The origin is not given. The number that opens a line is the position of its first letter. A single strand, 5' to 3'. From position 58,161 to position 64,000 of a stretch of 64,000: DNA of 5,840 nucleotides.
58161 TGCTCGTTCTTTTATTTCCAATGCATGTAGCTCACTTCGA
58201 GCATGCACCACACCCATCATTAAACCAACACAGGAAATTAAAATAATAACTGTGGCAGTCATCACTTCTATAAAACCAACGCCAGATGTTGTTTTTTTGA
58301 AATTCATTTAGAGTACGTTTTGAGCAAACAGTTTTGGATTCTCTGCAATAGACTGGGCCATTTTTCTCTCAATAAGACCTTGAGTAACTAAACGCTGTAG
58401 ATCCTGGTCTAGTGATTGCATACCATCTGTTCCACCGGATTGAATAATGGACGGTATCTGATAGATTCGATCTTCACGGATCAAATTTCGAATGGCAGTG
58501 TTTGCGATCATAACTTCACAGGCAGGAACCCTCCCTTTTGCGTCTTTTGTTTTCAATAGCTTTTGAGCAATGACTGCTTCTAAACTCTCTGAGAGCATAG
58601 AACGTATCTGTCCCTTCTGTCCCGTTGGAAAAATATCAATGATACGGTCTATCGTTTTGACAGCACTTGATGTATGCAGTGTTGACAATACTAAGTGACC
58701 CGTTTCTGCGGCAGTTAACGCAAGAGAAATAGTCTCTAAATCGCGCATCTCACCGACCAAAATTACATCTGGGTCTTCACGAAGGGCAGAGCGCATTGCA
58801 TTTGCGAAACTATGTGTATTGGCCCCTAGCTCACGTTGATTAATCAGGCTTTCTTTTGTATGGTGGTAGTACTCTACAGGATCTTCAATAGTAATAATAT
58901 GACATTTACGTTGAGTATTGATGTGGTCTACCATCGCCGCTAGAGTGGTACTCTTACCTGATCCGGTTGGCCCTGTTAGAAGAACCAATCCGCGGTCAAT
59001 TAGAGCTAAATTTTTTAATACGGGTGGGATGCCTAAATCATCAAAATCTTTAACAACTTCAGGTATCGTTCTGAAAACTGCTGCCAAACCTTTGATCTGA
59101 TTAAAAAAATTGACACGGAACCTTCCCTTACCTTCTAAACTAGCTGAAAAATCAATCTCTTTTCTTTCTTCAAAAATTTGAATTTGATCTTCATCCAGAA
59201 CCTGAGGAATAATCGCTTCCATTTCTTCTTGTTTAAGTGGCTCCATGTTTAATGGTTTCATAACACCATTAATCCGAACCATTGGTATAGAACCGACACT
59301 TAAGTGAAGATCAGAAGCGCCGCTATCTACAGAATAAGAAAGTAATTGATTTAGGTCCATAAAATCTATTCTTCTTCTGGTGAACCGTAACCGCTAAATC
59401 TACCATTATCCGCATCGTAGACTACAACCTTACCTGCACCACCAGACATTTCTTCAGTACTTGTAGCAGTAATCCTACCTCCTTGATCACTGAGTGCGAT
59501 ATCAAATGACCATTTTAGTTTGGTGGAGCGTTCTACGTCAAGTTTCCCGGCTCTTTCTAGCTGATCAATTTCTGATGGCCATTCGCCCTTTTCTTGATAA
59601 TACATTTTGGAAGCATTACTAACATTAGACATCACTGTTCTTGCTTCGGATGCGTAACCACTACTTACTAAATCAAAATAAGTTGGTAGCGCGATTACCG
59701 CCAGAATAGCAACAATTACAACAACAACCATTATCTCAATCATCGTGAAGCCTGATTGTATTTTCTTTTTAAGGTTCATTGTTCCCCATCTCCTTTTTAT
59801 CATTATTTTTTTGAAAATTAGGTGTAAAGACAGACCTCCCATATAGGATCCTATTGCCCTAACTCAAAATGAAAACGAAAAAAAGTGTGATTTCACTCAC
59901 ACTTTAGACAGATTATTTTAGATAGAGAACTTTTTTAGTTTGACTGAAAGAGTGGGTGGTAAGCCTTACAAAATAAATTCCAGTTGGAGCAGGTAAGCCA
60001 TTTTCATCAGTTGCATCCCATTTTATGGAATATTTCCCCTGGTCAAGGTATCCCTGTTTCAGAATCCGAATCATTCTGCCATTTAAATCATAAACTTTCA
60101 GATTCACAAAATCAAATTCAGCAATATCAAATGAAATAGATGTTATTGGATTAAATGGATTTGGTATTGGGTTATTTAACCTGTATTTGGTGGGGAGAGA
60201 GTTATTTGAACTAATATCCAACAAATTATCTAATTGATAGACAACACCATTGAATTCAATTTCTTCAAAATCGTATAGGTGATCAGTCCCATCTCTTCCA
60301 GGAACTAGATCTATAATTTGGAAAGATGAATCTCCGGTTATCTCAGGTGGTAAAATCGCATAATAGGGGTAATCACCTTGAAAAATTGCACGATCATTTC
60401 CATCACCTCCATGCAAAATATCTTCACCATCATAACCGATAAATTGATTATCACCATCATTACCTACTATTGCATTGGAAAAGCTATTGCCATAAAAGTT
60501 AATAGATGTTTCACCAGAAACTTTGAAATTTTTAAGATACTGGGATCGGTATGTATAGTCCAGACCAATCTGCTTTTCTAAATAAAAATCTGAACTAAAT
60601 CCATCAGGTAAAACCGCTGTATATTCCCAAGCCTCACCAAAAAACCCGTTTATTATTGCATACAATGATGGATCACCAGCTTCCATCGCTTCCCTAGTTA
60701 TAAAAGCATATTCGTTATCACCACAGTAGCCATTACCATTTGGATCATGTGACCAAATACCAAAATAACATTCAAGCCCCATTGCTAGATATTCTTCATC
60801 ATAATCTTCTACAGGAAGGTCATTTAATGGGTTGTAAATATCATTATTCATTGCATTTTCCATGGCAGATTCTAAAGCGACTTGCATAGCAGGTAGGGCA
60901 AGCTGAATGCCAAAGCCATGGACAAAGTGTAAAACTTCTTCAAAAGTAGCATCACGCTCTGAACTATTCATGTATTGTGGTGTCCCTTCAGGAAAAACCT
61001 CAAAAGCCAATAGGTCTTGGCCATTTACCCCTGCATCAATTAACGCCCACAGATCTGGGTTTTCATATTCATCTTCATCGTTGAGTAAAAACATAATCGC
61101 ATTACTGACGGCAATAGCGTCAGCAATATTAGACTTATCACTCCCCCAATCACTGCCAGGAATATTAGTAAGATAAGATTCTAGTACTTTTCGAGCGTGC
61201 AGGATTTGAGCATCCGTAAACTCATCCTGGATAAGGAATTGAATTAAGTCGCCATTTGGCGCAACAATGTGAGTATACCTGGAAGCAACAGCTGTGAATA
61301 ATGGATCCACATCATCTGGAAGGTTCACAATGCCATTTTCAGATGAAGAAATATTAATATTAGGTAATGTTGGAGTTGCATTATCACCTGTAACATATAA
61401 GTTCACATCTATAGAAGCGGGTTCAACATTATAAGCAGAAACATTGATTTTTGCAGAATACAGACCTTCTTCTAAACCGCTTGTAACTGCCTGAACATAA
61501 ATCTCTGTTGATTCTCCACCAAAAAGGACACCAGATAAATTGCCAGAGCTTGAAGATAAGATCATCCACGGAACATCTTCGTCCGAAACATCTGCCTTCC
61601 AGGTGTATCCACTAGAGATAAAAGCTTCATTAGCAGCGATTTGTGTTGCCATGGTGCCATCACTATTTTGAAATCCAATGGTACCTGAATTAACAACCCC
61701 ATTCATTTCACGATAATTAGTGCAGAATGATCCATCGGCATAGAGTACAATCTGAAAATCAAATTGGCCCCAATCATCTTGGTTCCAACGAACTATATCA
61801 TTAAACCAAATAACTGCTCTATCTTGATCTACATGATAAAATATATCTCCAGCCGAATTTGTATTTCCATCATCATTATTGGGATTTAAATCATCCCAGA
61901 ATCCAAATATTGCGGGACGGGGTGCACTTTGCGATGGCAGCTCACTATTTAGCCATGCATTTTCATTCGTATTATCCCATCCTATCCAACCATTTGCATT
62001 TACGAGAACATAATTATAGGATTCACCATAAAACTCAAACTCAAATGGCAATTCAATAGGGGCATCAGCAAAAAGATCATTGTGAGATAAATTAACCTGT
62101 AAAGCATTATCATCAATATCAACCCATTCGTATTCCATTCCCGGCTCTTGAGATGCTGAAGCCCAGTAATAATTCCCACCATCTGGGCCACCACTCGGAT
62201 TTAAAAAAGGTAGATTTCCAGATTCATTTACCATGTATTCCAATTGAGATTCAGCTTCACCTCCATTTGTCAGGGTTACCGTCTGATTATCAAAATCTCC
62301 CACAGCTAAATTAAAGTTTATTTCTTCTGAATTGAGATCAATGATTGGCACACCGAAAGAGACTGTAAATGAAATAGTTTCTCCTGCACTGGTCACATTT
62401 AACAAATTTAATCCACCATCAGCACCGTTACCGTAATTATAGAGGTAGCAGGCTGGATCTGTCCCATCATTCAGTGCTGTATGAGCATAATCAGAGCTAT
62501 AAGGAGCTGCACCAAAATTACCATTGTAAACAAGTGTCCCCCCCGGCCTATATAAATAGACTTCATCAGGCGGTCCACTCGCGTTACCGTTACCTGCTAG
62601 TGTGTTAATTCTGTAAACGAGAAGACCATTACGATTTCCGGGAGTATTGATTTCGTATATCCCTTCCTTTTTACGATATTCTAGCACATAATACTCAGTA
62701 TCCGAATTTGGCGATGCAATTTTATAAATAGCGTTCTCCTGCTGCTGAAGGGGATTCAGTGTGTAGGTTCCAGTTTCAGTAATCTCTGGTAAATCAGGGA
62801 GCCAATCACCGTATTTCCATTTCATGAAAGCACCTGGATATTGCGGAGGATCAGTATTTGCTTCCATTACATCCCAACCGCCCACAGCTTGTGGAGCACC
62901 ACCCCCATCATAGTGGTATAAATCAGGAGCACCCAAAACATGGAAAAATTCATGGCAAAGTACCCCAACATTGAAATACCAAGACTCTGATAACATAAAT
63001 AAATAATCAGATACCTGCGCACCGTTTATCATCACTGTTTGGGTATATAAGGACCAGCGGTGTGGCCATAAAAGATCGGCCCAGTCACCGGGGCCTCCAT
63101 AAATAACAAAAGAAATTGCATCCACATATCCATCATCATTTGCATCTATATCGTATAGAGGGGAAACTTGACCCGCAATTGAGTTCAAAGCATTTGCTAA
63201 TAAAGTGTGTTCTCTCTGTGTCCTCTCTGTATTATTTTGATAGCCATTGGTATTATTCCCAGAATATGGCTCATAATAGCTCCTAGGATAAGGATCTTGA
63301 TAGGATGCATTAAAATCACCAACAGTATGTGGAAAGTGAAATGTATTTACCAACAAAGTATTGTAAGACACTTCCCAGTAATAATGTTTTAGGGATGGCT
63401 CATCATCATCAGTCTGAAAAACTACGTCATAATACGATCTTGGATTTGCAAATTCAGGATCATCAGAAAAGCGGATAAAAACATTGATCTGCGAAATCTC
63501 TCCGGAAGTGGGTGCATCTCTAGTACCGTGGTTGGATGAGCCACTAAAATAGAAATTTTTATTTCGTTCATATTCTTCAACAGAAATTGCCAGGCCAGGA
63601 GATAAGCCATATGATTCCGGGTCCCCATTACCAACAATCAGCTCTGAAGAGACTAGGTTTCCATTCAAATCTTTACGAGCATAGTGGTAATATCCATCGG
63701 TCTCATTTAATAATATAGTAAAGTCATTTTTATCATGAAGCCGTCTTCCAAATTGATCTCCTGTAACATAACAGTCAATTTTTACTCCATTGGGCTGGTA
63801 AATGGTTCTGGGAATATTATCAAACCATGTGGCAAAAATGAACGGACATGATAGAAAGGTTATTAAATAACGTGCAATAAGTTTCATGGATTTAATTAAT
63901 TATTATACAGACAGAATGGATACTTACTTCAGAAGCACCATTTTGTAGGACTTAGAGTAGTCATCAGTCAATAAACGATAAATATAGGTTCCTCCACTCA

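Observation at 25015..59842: About 35 kb of uninterrupted same-strand genes joins a type IV pilus operon, a dockerin-C25 protein, the PGA operon and a set of secreted proteases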

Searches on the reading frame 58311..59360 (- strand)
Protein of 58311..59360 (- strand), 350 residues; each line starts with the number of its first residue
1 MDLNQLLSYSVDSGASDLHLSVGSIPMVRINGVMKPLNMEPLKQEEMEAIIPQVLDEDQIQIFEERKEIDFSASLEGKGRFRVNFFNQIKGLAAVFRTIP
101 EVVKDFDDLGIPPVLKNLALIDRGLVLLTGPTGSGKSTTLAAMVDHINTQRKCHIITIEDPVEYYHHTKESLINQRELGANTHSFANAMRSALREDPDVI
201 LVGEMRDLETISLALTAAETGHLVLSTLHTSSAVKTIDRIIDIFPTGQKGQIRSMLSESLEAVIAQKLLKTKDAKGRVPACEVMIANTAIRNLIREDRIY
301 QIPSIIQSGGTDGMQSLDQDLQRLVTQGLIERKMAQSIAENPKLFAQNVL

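Call 9: search_protein_families(library=pfam, proteins=[window:58311-59360:-], max_evalue=0.01)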
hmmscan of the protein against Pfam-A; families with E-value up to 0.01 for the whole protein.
window:58311-59360:- (350 aa): 21 families
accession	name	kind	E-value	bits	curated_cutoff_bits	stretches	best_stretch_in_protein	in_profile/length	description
PF00437.27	T2SSE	-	2.1e-52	178.5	24.9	1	3-292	12-288/370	Type II/IV secretion system protein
PF13401.12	AAA_22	-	2e-05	25.3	27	1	123-208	5-96/130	AAA domain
PF13191.12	AAA_16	-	4.9e-05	24.3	32.6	1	124-195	25-100/167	AAA ATPase domain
PF00265.24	TK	-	0.00012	22.5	20.6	1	125-247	3-130/176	Thymidine kinase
PF13555.12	AAA_29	-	0.00019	21.6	27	1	123-143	22-42/61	P-loop containing region of AAA domain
PF07728.20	AAA_5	-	0.00038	20.9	22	0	126-206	2-76/139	AAA domain (dynein-related subfamily)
PF13476.12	AAA_23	-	0.0008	20.5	27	1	122-143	18-39/201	AAA domain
PF20720.3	nSTAND3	-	0.00086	19.5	27.2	1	120-168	14-61/155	Novel STAND NTPase 3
PF13604.12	AAA_30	-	0.001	19.3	27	1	117-160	12-47/191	AAA domain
PF13173.12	AAA_14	-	0.0012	19.3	27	1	124-173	3-54/129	AAA domain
PF01935.23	DUF87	-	0.0017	18.9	23.2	1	129-176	29-70/220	Helicase HerA, central domain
PF10236.15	DAP3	-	0.002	17.8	23.1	0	126-175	26-74/311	Mitochondrial ribosomal death-associated protein 3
PF25199.1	nSTAND_NTPase5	-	0.0025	18.1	34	1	125-162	43-80/145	Novel STAND NTPase 5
PF06414.18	Zeta_toxin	-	0.003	17.5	22.3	1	125-192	18-86/199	Zeta toxin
PF13245.12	AAA_19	-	0.0034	18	25.1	0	121-156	9-47/134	AAA domain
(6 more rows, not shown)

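Call 22: find_related_loci(query=window:58311-59360:-, collection=metagenome_contigs, flank=10000)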
Query window:58311-59360:- (350 aa) in metagenome_contigs; peptide patterns used: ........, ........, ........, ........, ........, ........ (x = any residue, [..] = any of these).
546 stretches matched a pattern; 324 encode a relative of the query (tblastn E <= 1e-3); the best 80 are kept; 80 distinct loci.
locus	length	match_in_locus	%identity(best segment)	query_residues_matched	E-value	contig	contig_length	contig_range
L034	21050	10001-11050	95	1-350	0e+0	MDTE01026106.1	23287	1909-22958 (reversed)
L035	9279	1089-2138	94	1-350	0e+0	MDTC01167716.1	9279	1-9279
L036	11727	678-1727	94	1-350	0e+0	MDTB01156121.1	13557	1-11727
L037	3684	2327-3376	94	1-350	0e+0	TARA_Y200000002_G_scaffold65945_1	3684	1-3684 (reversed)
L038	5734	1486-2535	94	1-350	0e+0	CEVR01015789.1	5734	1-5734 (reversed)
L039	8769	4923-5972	93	1-350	0e+0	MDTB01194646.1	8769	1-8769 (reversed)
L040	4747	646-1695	93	1-350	0e+0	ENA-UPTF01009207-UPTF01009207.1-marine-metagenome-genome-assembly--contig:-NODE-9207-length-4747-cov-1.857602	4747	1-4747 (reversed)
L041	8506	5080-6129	93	1-350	0e+0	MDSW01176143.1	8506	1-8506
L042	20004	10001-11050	93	1-350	0e+0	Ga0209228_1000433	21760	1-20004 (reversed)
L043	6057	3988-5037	93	1-350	0e+0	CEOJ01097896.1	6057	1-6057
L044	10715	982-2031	93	1-350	0e+0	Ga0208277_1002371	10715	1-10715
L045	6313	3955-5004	93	1-350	0e+0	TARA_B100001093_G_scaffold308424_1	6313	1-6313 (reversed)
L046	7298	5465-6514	93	1-350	0e+0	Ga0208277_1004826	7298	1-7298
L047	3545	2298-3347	93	1-350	0e+0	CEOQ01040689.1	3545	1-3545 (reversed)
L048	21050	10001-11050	93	1-350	0e+0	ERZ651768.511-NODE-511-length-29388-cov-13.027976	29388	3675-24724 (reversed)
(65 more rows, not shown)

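Call 106: search_protein_families(library=ncbifam, proteins=[window:58311-59360:-], max_evalue=0.00001)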
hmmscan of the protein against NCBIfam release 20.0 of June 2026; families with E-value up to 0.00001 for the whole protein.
window:58311-59360:- (350 aa): 17 families
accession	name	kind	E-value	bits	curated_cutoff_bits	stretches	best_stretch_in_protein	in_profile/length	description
TIGR01420.1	pilT_fam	subfamily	2.4e-144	480.8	319.1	1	3-342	2-341/343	PilT/PilU family type 4a pilus ATPase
TIGR02525.1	plasmid_TraJ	equivalog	1.4e-50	172.3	368.3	1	3-338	12-366/372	plasmid transfer ATPase TraJ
TIGR02533.1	type_II_gspE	equivalog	1.2e-47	162.7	630.25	1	3-270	113-380/486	type II secretion system ATPase GspE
NF007755.0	PRK10436.1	equivalog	4.4e-44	150.9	617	1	3-288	89-374/465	type II secretion system protein GspE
TIGR02538.1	type_IV_pilB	equivalog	2.4e-42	145.3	675.65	1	4-270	186-453/564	type IV-A pilus assembly ATPase PilB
NF041000.1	ATPase_ComGA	equivalog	1.3e-41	142.4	300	1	5-270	2-266/267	competence type IV pilus ATPase ComGA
NF053534.1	T4PilAsmATPsTfpB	equivalog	6.8e-40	137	850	1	6-275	208-478/584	type IV pilus assembly ATPase TfpB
TIGR02524.1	dot_icm_DotB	equivalog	1.1e-39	136.7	463.3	1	3-336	6-351/358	Dot/Icm type IV secretion system ATPase DotB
NF058587.1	archaellum_moto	equivalog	1.3e-20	73.7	550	1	126-241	278-394/527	archaellum flagellar ATPase motor FlaI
TIGR02788.1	VirB11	equivalog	5.4e-17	61.8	249.95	1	118-266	139-294/308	P-type DNA transfer ATPase VirB11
TIGR02782.1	TrbB_P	equivalog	7.7e-17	61.5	304.55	1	123-267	136-279/303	P-type conjugative transfer ATPase TrbB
TIGR03819.1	heli_sec_ATPase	hypoth_equivalog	4.8e-13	49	373.15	1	120-240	175-297/340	TadA family conjugal transfer-associated ATPase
NF053672.1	bindosome_BasE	exception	1e-12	47.6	1000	1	126-257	273-405/512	bindosome assembly system ATPase subunit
NF010425.0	PRK13851.1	equivalog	6.8e-12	44.9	461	1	71-250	110-290/344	type IV secretion system protein VirB11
NF010469.0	PRK13894.1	subfamily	4.3e-11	42.7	508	1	123-263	149-289/320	conjugal transfer ATPase TrbB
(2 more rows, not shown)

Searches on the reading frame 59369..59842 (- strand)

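Call 9: search_protein_families(library=pfam, proteins=[window:59369-59842:-], max_evalue=0.01)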
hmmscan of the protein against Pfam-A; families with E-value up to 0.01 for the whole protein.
window:59369-59842:- (158 aa): 2 families
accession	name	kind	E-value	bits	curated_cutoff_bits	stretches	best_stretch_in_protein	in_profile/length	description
PF07963.17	N_methyl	-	9.4e-08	31.8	21.2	1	27-52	2-27/27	Prokaryotic N-terminal methylation motif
PF16734.10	Pilin_GH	-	0.0024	18.7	28.9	1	65-130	2-62/114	Type IV pilin-like G and H, putative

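Call 106: search_protein_families(library=ncbifam, proteins=[window:59369-59779:-], max_evalue=0.00001)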
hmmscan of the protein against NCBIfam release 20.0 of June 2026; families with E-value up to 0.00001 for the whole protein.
window:59369-59779:- (137 aa): 6 families
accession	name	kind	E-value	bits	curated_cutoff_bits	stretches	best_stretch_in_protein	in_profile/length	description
NF041775.1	typeIV_PilA_Myxo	equivalog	1.1e-11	45.1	400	1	9-130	11-124/214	type IV pilin protein PilA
TIGR01710.1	typeII_sec_gspG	equivalog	4.8e-11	42.8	88.85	1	9-75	1-67/134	type II secretion system major pseudopilin GspG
NF007862.0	PRK10574.1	equivalog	3.6e-08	33.7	138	1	7-37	3-33/145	prepilin peptidase-dependent pilin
TIGR02532.1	IV_pilin_GFxxxE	domain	4.7e-08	32.5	16.3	1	8-31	1-24/24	prepilin-type N-terminal cleavage/methylation domain-containing protein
NF040999.1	pilin_ComGC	equivalog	1.7e-07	31.3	75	1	8-84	1-76/84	competence type IV pilus major pilin ComGC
TIGR01708.2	typeII_sec_gspH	equivalog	5.8e-06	26.4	80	1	8-41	1-34/169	type II secretion system minor pseudopilin GspH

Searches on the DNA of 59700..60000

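Call 36: search_rna_families(source=window, start=59700, end=60000, threshold=evalue, max_evalue=1)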
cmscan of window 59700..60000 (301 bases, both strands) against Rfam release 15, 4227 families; matches with E-value up to 1: 0.
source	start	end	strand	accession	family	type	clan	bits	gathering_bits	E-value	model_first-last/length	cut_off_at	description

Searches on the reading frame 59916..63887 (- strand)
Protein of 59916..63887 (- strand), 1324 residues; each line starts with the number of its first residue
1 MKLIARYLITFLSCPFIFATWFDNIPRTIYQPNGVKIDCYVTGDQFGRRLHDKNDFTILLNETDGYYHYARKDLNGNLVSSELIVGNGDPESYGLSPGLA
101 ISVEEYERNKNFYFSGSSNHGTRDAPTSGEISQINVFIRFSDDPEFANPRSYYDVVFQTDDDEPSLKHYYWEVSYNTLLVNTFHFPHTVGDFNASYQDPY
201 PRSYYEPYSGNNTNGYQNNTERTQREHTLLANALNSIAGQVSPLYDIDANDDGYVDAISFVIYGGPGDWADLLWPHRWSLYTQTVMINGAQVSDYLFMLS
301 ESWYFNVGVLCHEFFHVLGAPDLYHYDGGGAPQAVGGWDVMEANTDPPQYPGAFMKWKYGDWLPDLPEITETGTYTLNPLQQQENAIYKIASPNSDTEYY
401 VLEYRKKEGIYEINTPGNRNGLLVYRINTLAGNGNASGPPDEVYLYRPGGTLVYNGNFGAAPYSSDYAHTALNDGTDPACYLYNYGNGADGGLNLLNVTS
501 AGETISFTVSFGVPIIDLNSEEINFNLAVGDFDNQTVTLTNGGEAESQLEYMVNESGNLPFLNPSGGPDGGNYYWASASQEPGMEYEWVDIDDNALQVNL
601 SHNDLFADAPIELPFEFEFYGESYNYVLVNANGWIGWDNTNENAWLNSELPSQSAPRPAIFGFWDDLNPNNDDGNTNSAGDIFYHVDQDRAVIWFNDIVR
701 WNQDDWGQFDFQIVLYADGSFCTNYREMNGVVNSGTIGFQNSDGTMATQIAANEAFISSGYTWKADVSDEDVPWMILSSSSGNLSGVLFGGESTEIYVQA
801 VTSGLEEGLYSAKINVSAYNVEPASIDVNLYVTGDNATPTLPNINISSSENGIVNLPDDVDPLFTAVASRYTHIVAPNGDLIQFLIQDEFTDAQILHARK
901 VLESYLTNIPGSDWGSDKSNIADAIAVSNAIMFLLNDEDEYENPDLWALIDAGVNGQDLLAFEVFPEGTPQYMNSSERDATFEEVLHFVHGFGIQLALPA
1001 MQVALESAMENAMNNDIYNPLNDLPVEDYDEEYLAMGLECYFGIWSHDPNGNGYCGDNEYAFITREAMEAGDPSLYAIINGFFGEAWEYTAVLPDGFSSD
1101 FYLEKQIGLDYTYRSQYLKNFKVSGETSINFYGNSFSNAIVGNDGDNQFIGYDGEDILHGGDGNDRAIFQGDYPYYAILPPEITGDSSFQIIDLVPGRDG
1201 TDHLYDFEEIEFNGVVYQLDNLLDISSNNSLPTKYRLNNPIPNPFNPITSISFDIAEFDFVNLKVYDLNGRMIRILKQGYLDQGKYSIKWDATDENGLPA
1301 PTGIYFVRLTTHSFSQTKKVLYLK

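Call 11: search_protein_families(library=pfam, proteins=[window:59916-63887:-], max_evalue=0.01)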
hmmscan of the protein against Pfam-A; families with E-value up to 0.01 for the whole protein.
window:59916-63887:- (1324 aa): 5 families
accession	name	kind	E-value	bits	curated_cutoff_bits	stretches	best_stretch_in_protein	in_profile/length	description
PF13860.13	FlgD_ig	-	1.7e-08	34.7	27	1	1259-1311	23-75/79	FlgD Ig-like domain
PF18962.6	Por_Secre_tail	-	1.4e-06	28.9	27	1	1242-1320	3-73/75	Secretion system C-terminal sorting domain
PF05547.17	Peptidase_M6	-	3.2e-05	23.8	22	1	252-343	156-262/294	Immune inhibitor A peptidase M6, catalytic domain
PF00353.25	HemolysinCabind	-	3.5e-05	24.1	23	1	1132-1166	1-35/36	RTX calcium-binding nonapeptide repeat (4 copies)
PF19927.4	DUF6390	-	0.0069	16.3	25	0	1041-1110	8-73/244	Family of unknown function (DUF6390)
